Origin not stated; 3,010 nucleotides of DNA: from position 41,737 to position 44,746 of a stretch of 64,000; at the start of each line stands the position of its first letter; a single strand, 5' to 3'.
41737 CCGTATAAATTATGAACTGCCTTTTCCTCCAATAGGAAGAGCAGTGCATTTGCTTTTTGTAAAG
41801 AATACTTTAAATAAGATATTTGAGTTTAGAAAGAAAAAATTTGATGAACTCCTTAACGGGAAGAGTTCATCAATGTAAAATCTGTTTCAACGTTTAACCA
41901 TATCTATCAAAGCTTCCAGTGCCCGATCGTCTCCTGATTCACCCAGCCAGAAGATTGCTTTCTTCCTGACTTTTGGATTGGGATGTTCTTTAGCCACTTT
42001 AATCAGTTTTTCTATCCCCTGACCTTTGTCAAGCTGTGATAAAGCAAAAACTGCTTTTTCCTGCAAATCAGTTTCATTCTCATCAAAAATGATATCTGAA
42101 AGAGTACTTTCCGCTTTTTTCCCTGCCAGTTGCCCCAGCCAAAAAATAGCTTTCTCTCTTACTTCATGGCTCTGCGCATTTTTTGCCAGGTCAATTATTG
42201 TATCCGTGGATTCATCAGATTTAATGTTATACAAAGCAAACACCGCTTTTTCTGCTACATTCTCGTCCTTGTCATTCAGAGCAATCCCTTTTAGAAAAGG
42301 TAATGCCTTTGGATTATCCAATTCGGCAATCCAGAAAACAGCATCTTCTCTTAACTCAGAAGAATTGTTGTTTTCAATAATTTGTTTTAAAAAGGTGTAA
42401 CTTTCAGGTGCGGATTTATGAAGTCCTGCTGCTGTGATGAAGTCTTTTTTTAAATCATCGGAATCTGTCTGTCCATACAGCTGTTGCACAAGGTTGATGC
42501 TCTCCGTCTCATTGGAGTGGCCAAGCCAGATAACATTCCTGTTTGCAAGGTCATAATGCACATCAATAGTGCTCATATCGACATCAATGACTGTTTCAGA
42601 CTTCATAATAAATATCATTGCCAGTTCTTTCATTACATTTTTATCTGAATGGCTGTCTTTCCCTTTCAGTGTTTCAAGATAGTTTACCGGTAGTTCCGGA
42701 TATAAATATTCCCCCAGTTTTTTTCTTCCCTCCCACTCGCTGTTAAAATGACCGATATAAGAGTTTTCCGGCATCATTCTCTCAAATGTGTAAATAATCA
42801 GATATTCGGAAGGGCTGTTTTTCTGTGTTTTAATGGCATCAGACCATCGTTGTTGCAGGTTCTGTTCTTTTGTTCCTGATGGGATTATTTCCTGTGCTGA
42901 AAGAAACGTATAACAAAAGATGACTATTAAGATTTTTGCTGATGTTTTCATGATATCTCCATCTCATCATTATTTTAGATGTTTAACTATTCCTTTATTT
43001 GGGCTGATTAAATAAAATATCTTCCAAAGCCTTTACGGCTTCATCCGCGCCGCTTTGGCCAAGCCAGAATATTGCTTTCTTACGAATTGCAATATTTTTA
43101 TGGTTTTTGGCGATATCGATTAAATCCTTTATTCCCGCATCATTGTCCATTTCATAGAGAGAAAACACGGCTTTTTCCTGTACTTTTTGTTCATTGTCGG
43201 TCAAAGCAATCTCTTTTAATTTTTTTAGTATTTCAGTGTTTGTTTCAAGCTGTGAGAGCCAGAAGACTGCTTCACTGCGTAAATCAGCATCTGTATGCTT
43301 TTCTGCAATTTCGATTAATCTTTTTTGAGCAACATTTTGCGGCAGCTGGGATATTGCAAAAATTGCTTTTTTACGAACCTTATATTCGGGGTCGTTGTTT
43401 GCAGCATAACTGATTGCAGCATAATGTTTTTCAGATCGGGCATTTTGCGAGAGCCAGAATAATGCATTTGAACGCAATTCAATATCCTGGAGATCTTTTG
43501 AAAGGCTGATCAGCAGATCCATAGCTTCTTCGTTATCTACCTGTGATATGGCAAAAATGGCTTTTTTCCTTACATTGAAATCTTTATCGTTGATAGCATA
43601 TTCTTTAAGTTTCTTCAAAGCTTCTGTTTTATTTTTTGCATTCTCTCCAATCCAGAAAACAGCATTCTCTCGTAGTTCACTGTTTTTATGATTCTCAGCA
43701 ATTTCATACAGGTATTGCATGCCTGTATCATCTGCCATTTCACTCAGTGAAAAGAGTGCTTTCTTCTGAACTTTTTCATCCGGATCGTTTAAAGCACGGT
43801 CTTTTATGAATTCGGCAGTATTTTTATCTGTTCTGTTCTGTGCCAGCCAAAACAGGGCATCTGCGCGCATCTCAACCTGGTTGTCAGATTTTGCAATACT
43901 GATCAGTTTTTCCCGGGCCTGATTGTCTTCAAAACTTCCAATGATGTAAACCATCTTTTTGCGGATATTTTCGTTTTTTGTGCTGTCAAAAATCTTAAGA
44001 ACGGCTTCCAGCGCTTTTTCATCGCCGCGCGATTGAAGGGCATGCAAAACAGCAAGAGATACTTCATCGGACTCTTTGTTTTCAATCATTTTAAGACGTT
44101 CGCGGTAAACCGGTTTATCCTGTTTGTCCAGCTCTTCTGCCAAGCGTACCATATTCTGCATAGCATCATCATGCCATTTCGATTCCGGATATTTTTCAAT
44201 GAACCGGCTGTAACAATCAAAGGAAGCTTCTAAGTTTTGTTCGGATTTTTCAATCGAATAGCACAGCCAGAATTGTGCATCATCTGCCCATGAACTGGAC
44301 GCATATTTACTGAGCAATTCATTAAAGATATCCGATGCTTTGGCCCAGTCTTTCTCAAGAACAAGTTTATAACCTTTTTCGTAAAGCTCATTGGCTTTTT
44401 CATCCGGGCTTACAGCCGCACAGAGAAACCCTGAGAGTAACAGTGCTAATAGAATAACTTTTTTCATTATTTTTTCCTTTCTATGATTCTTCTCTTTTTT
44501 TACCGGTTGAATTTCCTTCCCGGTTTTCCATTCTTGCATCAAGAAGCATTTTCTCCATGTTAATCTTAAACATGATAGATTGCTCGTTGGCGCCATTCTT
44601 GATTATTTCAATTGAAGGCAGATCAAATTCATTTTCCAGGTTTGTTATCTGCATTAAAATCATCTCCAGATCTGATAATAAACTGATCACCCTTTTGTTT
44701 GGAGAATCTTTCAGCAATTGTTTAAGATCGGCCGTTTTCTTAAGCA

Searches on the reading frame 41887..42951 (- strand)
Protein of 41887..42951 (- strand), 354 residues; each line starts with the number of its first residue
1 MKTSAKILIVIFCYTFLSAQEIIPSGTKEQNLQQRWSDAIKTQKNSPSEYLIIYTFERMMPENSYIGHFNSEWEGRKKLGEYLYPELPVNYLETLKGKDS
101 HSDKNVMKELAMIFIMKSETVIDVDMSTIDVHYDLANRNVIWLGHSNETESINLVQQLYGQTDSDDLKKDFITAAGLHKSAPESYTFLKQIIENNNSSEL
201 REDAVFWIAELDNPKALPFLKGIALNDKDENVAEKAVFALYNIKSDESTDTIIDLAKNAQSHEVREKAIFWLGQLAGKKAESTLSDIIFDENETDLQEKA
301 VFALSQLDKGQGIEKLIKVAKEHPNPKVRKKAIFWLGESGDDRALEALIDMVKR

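Call 63: search_protein_families(library=pfam, proteins=[window:41887-42951:-], max_evalue=0.001)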
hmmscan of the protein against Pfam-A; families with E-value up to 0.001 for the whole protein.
window:41887-42951:- (354 aa): 5 families
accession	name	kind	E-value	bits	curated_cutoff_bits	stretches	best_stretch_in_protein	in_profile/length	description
PF13646.12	HEAT_2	-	2.7e-26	92.1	27.7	3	187-270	3-85/88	HEAT repeats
PF03130.22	HEAT_PBS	-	1.5e-15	56.4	20.9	0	328-351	1-24/27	PBS lyase HEAT-like repeat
PF02985.28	HEAT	-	7.2e-08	32.4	23.5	0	316-338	5-26/31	HEAT repeat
PF13513.12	HEAT_EZ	-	0.00029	21.8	27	0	224-243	36-55/55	HEAT-like repeat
PF14668.11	RICTOR_V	-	0.00087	19.9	27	0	245-279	25-59/71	Rapamycin-insensitive companion of mTOR, domain 5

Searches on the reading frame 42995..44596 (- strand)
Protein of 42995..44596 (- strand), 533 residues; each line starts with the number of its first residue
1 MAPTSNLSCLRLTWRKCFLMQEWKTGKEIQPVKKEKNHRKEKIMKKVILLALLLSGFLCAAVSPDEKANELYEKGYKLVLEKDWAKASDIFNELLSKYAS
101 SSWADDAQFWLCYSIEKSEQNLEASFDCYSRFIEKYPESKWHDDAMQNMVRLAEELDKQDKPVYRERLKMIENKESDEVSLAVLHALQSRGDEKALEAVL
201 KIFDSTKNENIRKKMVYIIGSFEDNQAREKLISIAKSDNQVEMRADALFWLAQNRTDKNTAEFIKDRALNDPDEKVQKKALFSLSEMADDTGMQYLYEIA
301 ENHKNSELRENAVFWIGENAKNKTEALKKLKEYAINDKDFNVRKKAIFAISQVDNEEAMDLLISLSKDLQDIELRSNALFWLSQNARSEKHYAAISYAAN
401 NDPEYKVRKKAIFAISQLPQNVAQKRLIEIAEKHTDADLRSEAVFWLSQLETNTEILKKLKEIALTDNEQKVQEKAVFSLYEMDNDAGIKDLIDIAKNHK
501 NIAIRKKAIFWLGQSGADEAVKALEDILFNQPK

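Call 63: search_protein_families(library=pfam, proteins=[window:42995-44596:-], max_evalue=0.001)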
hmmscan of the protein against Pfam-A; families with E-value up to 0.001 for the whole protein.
window:42995-44596:- (533 aa): 11 families
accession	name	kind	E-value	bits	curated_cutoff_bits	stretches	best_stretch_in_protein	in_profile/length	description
PF13646.12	HEAT_2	-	2.2e-40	137.2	27.7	5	295-379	3-84/88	HEAT repeats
PF02985.28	HEAT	-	4.7e-15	54.7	23.5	0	268-289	8-29/31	HEAT repeat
PF03130.22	HEAT_PBS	-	1.7e-13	50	20.9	0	504-528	1-25/27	PBS lyase HEAT-like repeat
PF13525.12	YfiO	-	6.3e-12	46.1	25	1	65-120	2-57/203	Outer membrane lipoprotein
PF14668.11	RICTOR_V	-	4.6e-10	40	27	0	418-463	23-68/71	Rapamycin-insensitive companion of mTOR, domain 5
PF12717.13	Cnd1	-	4.6e-06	27.2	26.4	0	267-299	65-96/162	non-SMC mitotic condensation complex subunit 1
PF13513.12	HEAT_EZ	-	8.5e-06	26.6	27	0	400-418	38-55/55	HEAT-like repeat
PF11838.14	ERAP1_C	-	9e-06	25.8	38.2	0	178-251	167-239/318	ERAP1-like C-terminal domain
PF13174.12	TPR_6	-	7.2e-05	23.6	26.3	0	106-139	1-33/33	Tetratricopeptide repeat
PF13512.12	TPR_18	-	9.4e-05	23.1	21.9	0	62-139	4-80/145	Tetratricopeptide repeat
PF13251.12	DUF4042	-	0.00046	20.4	27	0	358-421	6-70/182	Domain of unknown function (DUF4042)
